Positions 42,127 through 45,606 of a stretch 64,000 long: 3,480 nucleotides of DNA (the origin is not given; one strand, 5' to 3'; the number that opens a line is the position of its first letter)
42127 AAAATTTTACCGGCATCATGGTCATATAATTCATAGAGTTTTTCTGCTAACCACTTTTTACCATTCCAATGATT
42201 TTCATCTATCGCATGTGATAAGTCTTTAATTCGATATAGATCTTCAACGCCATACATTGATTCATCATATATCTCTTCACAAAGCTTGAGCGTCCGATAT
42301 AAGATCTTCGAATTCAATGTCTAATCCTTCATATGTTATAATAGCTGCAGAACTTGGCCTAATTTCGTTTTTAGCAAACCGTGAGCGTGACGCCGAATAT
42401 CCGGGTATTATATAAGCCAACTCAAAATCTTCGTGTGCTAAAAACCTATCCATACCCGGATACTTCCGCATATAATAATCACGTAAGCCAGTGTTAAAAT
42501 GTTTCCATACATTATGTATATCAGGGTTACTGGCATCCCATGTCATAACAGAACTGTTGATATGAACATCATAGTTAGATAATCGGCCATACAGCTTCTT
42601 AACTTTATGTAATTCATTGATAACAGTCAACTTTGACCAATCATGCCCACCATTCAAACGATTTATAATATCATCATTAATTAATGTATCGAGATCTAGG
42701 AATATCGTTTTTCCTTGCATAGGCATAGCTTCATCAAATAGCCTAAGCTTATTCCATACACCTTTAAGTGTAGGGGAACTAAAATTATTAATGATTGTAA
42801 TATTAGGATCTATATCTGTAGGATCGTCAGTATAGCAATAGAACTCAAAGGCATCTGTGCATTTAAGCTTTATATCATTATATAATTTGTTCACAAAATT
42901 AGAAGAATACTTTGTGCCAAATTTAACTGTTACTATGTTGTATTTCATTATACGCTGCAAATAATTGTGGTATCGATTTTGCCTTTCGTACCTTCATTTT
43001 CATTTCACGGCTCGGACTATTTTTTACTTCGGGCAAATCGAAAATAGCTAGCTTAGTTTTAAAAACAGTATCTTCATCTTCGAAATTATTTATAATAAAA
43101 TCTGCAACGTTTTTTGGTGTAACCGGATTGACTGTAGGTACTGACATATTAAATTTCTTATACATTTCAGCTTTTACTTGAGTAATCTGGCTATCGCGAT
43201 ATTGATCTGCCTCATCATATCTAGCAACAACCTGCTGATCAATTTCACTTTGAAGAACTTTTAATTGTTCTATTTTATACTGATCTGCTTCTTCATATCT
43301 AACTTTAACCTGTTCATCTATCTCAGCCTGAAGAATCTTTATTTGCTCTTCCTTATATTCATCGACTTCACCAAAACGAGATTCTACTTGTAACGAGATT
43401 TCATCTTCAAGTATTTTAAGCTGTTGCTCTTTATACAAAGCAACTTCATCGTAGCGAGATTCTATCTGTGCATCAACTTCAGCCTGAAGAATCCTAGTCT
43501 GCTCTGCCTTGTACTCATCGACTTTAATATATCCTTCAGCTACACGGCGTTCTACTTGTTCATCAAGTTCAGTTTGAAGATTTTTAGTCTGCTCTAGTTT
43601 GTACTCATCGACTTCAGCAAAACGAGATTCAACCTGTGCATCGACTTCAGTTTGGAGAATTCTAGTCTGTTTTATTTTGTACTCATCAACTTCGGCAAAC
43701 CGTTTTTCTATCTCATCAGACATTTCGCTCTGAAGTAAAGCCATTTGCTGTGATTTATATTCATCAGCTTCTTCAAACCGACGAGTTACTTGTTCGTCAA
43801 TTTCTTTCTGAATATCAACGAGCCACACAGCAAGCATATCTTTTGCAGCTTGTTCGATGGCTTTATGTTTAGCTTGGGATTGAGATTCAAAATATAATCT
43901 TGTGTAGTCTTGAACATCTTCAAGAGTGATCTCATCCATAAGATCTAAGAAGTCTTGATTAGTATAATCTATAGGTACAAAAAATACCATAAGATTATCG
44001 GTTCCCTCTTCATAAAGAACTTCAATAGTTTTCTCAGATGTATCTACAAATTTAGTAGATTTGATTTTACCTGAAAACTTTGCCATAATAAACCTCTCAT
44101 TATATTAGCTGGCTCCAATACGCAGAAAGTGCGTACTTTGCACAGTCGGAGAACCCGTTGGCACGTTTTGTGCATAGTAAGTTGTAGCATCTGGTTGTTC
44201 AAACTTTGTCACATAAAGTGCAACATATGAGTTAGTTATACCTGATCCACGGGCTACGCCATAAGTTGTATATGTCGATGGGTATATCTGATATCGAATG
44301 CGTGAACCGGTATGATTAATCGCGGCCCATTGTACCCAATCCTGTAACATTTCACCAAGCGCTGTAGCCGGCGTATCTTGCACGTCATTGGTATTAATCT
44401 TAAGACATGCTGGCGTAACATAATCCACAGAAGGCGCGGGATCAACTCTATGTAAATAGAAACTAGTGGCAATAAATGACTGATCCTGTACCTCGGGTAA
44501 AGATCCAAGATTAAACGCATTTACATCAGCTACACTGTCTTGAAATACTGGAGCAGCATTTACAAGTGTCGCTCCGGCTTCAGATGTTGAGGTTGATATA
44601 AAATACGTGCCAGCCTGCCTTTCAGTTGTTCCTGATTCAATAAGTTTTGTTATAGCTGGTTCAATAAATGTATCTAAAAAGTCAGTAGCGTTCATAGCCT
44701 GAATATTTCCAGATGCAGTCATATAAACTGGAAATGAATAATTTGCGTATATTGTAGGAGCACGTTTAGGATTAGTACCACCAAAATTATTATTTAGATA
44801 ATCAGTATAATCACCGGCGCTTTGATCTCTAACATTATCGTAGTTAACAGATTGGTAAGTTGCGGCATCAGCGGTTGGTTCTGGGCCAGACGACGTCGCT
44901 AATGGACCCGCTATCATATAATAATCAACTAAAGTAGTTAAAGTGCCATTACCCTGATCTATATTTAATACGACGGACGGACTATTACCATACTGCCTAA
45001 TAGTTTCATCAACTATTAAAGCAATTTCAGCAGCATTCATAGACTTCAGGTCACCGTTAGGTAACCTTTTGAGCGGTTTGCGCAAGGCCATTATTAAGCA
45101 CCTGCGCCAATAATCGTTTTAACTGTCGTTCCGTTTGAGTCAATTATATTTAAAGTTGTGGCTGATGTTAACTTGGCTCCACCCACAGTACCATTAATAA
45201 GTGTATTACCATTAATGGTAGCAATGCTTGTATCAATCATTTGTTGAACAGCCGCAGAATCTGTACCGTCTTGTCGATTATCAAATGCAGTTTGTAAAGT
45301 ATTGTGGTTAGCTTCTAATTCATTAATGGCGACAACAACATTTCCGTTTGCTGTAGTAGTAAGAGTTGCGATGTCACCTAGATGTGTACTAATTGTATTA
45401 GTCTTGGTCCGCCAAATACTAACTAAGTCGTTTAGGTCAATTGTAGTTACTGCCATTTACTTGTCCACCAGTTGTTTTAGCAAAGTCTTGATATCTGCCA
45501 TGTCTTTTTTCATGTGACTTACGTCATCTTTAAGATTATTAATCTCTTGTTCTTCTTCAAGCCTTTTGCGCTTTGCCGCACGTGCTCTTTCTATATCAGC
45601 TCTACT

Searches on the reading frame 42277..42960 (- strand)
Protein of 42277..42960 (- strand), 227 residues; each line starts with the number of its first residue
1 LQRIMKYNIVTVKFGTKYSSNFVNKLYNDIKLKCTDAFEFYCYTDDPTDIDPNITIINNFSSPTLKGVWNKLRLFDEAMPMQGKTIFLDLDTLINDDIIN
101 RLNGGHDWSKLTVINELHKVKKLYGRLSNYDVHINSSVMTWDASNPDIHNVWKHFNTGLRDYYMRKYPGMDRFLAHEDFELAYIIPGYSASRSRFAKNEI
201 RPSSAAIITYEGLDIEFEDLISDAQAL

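Call 13: search_protein_families(library=phrogs, proteins=[window:42277-42960:-], max_evalue=0.001)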
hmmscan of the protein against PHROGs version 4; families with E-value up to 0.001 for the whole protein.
window:42277-42960:- (227 aa): 1 family
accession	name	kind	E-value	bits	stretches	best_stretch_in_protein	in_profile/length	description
phrog_1962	-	moron, auxiliary metabolic gene and host takeover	6.9e-08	33.4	1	11-116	5-102/230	glycosyltransferase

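Call 22: search_protein_families(library=pfam, proteins=[window:42277-42960:-], max_evalue=1)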
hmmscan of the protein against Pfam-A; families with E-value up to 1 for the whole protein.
window:42277-42960:- (227 aa): 0 families

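Call 23: search_protein_families(library=ncbifam, proteins=[window:42277-42960:-], max_evalue=0.01)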
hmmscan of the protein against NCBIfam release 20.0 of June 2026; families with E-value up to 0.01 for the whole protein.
window:42277-42960:- (227 aa): 0 families

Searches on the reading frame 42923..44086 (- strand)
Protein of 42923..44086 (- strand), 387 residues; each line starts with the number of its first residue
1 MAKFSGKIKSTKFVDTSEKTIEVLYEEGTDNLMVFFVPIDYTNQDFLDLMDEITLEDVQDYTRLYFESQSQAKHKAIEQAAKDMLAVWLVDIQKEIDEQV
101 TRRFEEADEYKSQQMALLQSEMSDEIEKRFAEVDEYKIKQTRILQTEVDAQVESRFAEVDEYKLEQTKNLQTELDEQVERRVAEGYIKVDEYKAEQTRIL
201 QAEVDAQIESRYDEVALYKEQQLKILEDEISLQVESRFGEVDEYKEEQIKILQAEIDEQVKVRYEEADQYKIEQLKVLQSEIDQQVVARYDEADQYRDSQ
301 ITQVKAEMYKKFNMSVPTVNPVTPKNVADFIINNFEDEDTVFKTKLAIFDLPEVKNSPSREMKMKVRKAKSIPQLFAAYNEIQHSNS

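Call 7: search_protein_families(library=pfam, proteins=[window:42923-44086:-], max_evalue=0.01)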
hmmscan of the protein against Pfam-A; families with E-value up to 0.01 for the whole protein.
window:42923-44086:- (387 aa): 0 families

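Call 22: search_protein_families(library=pfam, proteins=[window:42923-44086:-], max_evalue=1)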
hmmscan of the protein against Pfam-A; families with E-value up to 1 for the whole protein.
window:42923-44086:- (387 aa): 6 families
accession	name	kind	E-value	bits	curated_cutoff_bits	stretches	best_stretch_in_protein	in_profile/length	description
PF18491.7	SRA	-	0.02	15.3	30.2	1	41-143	2-101/145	SET and RING associated domain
PF13027.11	DUF3888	-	0.21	12.4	22.2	0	249-279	6-36/87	Protein of unknown function (DUF3888)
PF24811.1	Ig_Shg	-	0.34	11.2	27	1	101-158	22-79/153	DE-cadherin, Ig-like domain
PF19803.4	DUF6286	-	0.43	11.5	35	0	111-177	29-95/108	Family of unknown function (DUF6286)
PF03645.18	Tctex-1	-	0.47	11.2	22.8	1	92-145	2-57/95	Tctex-1 family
PF07033.16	Orthopox_B11R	-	0.79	10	25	0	150-188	5-43/71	Orthopoxvirus B11R protein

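Call 23: search_protein_families(library=ncbifam, proteins=[window:42923-44086:-], max_evalue=0.01)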
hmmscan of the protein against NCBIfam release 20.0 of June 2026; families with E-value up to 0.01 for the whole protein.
window:42923-44086:- (387 aa): 0 families

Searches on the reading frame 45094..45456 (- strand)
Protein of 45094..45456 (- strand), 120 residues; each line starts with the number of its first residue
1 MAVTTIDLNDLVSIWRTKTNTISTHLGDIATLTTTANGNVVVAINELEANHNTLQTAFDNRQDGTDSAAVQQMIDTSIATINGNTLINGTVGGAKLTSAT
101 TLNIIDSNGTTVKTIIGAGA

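Call 22: search_protein_families(library=pfam, proteins=[window:45094-45456:-], max_evalue=1)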
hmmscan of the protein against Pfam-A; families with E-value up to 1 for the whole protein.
window:45094-45456:- (120 aa): 1 family
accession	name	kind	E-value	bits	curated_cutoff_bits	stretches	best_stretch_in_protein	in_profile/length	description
PF14275.11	DUF4362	-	0.15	12.7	25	1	34-80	37-81/91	Domain of unknown function (DUF4362)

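Call 86: search_protein_families(library=phrogs, proteins=[window:45094-45456:-], max_evalue=0.00001)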
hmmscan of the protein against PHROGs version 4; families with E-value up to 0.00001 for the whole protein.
window:45094-45456:- (120 aa): 0 families
